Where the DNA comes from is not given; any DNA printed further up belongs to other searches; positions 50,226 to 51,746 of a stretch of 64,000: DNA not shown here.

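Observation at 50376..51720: Lower-GC solitary pentapeptide-repeat-TIR fusion gene insulated by an intrinsic terminator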

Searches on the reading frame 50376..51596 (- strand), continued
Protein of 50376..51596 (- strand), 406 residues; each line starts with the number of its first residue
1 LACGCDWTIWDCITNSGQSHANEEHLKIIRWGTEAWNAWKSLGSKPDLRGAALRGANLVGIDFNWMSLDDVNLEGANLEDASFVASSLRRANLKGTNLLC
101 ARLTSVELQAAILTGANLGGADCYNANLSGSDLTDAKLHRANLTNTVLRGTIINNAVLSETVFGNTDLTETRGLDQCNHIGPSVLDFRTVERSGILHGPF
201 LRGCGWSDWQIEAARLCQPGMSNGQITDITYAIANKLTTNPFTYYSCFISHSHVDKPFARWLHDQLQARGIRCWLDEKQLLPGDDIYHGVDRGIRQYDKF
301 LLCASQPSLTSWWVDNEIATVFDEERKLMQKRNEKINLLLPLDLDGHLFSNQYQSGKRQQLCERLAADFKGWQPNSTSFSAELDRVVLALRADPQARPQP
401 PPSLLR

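Call 13: find_encoding_contigs(protein=P0002, flank=10000, max_places=4)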
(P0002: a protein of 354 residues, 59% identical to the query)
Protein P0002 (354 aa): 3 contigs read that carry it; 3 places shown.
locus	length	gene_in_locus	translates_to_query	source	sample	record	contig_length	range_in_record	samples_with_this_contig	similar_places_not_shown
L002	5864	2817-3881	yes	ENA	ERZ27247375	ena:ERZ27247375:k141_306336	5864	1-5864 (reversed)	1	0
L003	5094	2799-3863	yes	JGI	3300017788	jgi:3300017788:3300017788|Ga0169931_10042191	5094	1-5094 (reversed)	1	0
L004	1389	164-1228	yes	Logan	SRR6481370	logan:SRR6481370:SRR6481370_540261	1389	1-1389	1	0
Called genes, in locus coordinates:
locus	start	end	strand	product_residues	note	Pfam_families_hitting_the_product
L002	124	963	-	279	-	PF00657:Lipase_GDSL (weak), PF13472:Lipase_GDSL_2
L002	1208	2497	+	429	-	-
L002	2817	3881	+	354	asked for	PF00805:Pentapeptide, PF13599:Pentapeptide_4 (faint), PF00805:Pentapeptide, PF13676:TIR_2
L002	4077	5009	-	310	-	PF01548:DEDD_Tnp_IS110, PF02371:Transposase_20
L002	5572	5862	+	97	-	?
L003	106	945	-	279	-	PF00657:Lipase_GDSL (weak), PF13472:Lipase_GDSL_2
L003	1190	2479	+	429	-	-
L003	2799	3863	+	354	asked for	PF00805:Pentapeptide, PF13599:Pentapeptide_4 (faint), PF00805:Pentapeptide, PF13676:TIR_2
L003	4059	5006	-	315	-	PF01548:DEDD_Tnp_IS110, PF02371:Transposase_20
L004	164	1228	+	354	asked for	PF00805:Pentapeptide, PF13599:Pentapeptide_4 (faint), PF00805:Pentapeptide, PF13676:TIR_2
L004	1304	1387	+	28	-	?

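Call 17: find_encoding_contigs(protein=P0012, flank=10000, max_places=2)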
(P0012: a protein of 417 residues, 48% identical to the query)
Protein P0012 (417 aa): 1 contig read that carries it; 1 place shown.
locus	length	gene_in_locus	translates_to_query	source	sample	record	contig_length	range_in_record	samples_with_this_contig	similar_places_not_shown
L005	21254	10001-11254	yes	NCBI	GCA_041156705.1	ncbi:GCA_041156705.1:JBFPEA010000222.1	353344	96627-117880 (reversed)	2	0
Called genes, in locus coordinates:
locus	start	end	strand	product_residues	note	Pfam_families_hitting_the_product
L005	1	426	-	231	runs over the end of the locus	PF01618:MotA_ExbB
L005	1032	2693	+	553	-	PF01289:Thiol_cytolysin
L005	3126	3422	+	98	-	-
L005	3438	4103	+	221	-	PF03167:UDG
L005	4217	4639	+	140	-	PF05973:Gp49 (weak)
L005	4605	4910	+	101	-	-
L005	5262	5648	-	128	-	PF03992:ABM (weak)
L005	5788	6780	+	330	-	PF01965:DJ-1_PfpI, PF00165:HTH_AraC (weak), PF12833:HTH_18, PF00165:HTH_AraC (weak)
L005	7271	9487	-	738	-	PF12770:CHAT (weak)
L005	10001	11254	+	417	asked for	PF00805:Pentapeptide, PF13599:Pentapeptide_4 (weak), PF00805:Pentapeptide, PF25296:Decapeptide (faint), PF00805:Pentapeptide, PF13599:Pentapeptide_4 (weak), PF00805:Pentapeptide, PF13676:TIR_2, +1 more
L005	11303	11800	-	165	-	-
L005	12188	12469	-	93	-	-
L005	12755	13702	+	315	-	PF07638:Sigma70_ECF (faint), PF04542:Sigma70_r2, PF04545:Sigma70_r4 (faint)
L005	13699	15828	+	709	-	-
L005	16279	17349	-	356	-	PF00805:Pentapeptide (weak), PF13599:Pentapeptide_4 (weak), PF00805:Pentapeptide (weak)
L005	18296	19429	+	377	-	PF00805:Pentapeptide, PF13576:Pentapeptide_3 (faint), PF13599:Pentapeptide_4 (weak), PF00805:Pentapeptide, PF13599:Pentapeptide_4 (weak), PF13676:TIR_2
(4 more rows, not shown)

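Call 18: find_encoding_contigs(protein=P0008, flank=10000, max_places=2)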
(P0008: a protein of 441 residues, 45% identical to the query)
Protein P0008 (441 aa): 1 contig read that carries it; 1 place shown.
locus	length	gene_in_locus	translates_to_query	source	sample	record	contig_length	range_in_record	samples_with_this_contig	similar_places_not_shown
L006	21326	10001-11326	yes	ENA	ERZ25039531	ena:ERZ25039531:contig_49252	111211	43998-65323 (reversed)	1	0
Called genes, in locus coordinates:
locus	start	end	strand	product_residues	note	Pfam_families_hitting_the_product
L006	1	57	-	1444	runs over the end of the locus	-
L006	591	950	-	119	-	-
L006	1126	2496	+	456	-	PF01548:DEDD_Tnp_IS110, PF02371:Transposase_20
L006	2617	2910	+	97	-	-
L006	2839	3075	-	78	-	-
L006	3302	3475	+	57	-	-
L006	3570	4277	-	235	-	PF12762:DDE_Tnp_IS1595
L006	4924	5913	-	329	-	PF04392:ABC_sub_bind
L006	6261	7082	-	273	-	PF13462:Thioredoxin_4, PF01323:DSBA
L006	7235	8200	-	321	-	-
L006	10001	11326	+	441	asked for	PF00805:Pentapeptide, PF13599:Pentapeptide_4 (weak), PF00805:Pentapeptide, PF13599:Pentapeptide_4 (weak), PF00805:Pentapeptide, PF13599:Pentapeptide_4 (weak), PF00805:Pentapeptide, PF13676:TIR_2, +3 more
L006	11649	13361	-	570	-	PF05598:DUF772, PF01609:DDE_Tnp_1 (faint), PF13751:DDE_Tnp_1_6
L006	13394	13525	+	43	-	-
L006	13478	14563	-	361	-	PF01609:DDE_Tnp_1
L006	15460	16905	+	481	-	PF25778:DUF7948, PF06739:SBBP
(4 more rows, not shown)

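Call 19: find_encoding_contigs(protein=P0048, flank=10000, max_places=2)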
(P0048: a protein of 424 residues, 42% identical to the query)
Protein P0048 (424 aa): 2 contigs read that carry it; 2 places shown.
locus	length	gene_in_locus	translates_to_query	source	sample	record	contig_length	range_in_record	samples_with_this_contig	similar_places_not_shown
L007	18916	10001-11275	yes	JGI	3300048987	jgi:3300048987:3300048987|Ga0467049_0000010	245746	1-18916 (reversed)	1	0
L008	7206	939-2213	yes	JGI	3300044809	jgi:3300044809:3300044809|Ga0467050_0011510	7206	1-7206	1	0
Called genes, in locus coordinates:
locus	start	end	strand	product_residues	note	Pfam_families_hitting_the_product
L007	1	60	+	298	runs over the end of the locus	PF04085:MreC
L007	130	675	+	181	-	PF04093:MreD (weak)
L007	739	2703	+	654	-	PF03717:PBP_dimer, PF00905:Transpeptidase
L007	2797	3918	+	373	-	PF01098:FTSW_RODA_SPOVE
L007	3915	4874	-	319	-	PF13495:Phage_int_SAM_4, PF00589:Phage_integrase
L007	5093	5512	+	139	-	-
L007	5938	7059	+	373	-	PF10137:CAP12-PCTIR_TIR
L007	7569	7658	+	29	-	-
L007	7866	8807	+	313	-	-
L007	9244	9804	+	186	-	-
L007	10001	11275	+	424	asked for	PF00805:Pentapeptide, PF13599:Pentapeptide_4, PF00805:Pentapeptide, PF13599:Pentapeptide_4 (weak), PF00805:Pentapeptide, PF01582:TIR, PF08937:ThsB_TIR, PF13676:TIR_2, +1 more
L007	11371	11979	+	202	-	-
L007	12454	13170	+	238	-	PF10544:T5orf172, PF13455:MUG113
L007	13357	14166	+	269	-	-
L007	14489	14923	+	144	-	PF13620:CarboxypepD_reg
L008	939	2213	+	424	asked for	PF00805:Pentapeptide, PF13599:Pentapeptide_4, PF00805:Pentapeptide, PF13599:Pentapeptide_4 (weak), PF00805:Pentapeptide, PF01582:TIR, PF08937:ThsB_TIR, PF13676:TIR_2, +1 more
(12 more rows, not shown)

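Call 33: find_related_loci(query=A1, collection=genome_contigs, flank=6000)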
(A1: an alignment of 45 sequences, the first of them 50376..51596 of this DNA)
Query A1 (406 aa) in genome_contigs; peptide patterns used: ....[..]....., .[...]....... (x = any residue, [..] = any of these).
311 stretches matched a pattern; 279 encode a relative of the query (tblastn E <= 1e-3); the best 80 are kept; 80 distinct loci.
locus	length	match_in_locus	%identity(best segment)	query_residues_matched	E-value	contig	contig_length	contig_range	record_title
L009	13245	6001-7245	48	18-401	2e-113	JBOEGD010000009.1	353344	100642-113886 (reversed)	MAG: Calditrichia bacterium isolate PBSAbac4 PBSAd_contig_222, whole genome shotgun sequence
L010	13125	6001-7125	47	18-401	2e-109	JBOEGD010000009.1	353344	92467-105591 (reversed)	MAG: Calditrichia bacterium isolate PBSAbac4 PBSAd_contig_222, whole genome shotgun sequence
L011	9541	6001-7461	47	21-405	3e-108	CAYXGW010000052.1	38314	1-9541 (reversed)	MAG TPA_asm: uncultured Deferribacteres bacterium isolate binchicken_co182_195 genome assembly, contig: NODE_201_length_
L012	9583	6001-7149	47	30-401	2e-101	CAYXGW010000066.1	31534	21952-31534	MAG TPA_asm: uncultured Deferribacteres bacterium isolate binchicken_co182_195 genome assembly, contig: NODE_280_length_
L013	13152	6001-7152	46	18-405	3e-101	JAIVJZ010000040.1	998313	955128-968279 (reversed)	MAG: Acidobacteria bacterium isolate MAG9 MTG9_3, whole genome shotgun sequence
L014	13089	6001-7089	47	19-405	6e-101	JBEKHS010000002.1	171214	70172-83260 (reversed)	MAG: Candidatus Sulfotelmatobacter sp. isolate SPRUCE 282 SPRUCE_282_2, whole genome shotgun sequence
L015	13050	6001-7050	48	27-405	5e-100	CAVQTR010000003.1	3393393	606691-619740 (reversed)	MAG: Bryobacterales bacterium isolate MFD09671.bin.1.44 genome assembly, contig: contig_19467, whole genome shotgun sequ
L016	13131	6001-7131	46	15-405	1e-99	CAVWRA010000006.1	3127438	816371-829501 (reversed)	MAG: Terriglobia bacterium isolate MFD05377.bin.1.171 genome assembly, contig: contig_47351, whole genome shotgun sequen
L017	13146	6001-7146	46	21-405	1e-99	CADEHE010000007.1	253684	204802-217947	MAG: uncultured proteobacterium isolate Proteobacteria sp. RBC049 genome assembly, contig: MAG049_7, whole genome shotgu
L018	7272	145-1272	44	19-405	2e-99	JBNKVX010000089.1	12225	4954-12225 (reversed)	MAG: Cellvibrionaceae bacterium isolate A1.bin.9.strict NODE_89_length_12225_cov_5.724646, whole genome shotgun sequence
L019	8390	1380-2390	48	47-403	4e-99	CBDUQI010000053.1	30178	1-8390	MAG TPA_asm: uncultured Gammaproteobacteria bacterium isolate SRR18550245_binner23_Refined_1 genome assembly, contig: ER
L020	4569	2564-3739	43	21-404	4e-99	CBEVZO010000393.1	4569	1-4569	MAG TPA_asm: uncultured Anaerolineae bacterium isolate SRR15668623_binner12_Refined_42 genome assembly, contig: ERZ26872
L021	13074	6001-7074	45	19-405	8e-99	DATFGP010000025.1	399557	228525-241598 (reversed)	MAG TPA_asm: Pyrinomonadaceae bacterium isolate SMAG_U8666 k141_793953, whole genome shotgun sequence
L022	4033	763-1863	47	19-404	2e-99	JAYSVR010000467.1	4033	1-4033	MAG: Acidobacteriota bacterium isolate GFS_12827 GFS_12827_466, whole genome shotgun sequence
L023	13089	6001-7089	46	21-406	1e-97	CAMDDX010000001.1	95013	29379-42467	MAG: Planctomyces sp. SH-PL62 isolate MaH-04nov19-298 genome assembly, contig: MaH-04nov19-C310, whole genome shotgun se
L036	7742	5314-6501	43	12-405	3e-94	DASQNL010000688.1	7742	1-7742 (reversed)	MAG TPA_asm: Pyrinomonadaceae bacterium isolate SMAG_U10775 k141_419419, whole genome shotgun sequence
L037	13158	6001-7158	43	17-405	5e-94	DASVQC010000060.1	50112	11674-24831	MAG TPA_asm: Pyrinomonadaceae bacterium isolate SMAG_U3196 k141_343497, whole genome shotgun sequence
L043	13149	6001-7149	43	17-401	3e-93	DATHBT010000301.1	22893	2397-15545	MAG TPA_asm: Pyrinomonadaceae bacterium isolate SMAG_U10723 k141_662893, whole genome shotgun sequence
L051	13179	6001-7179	44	45-393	4e-91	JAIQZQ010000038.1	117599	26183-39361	MAG: Candidatus Anammoxibacter sp. isolate OFTM214 OFTM214_37, whole genome shotgun sequence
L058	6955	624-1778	41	19-405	5e-91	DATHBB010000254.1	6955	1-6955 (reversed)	MAG TPA_asm: Pyrinomonadaceae bacterium isolate SMAG_U10705 k141_1183120, whole genome shotgun sequence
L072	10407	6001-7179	42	21-404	5e-89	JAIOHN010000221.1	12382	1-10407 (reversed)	MAG: Anaerolineae bacterium isolate MAG_05 contig_76054, whole genome shotgun sequence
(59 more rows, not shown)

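Call 37: predict_structure(alignment_id=A1)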
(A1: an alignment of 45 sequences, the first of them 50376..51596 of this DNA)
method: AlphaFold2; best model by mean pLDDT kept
length: 406 residues; sequences in the alignment: 45
mean_pLDDT: 85.8   pTM: 0.67
mean pLDDT of the five models: 85.8, 85.6, 84.9, 84.1, 83.8
residues with pLDDT >= 90: 249; 70-90: 97; 50-70: 26; < 50: 34
segments of 3 or more residues with pLDDT < 50: 1-7, 280-296, 394-399
pLDDT, mean of each block of 10 residues (from residue 1): 46 54 92 96 92 97 97 98 98 99 99 99 99 99 99 98 98 98 96 95 94 93 89 77 75 91 89 72 44 53 91 81 82 79 93 90 92 80 90 53 48
secondary structure, 60 per line:
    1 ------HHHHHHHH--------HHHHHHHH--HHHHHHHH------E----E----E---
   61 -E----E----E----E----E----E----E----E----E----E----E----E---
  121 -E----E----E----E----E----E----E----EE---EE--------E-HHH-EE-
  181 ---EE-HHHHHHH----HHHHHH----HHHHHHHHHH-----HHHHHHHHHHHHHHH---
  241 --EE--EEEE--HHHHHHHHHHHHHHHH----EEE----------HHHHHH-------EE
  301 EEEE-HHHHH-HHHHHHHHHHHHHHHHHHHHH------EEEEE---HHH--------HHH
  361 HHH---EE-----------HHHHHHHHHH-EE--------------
elements in order: H7-14 H23-30 H33-40 H187-193 H198-203 H208-217 H223-237 E247-250 H253-268 E273-275 H286-291 E299-304 H306-310 H312-332 E339-343 H358-363 H380-389
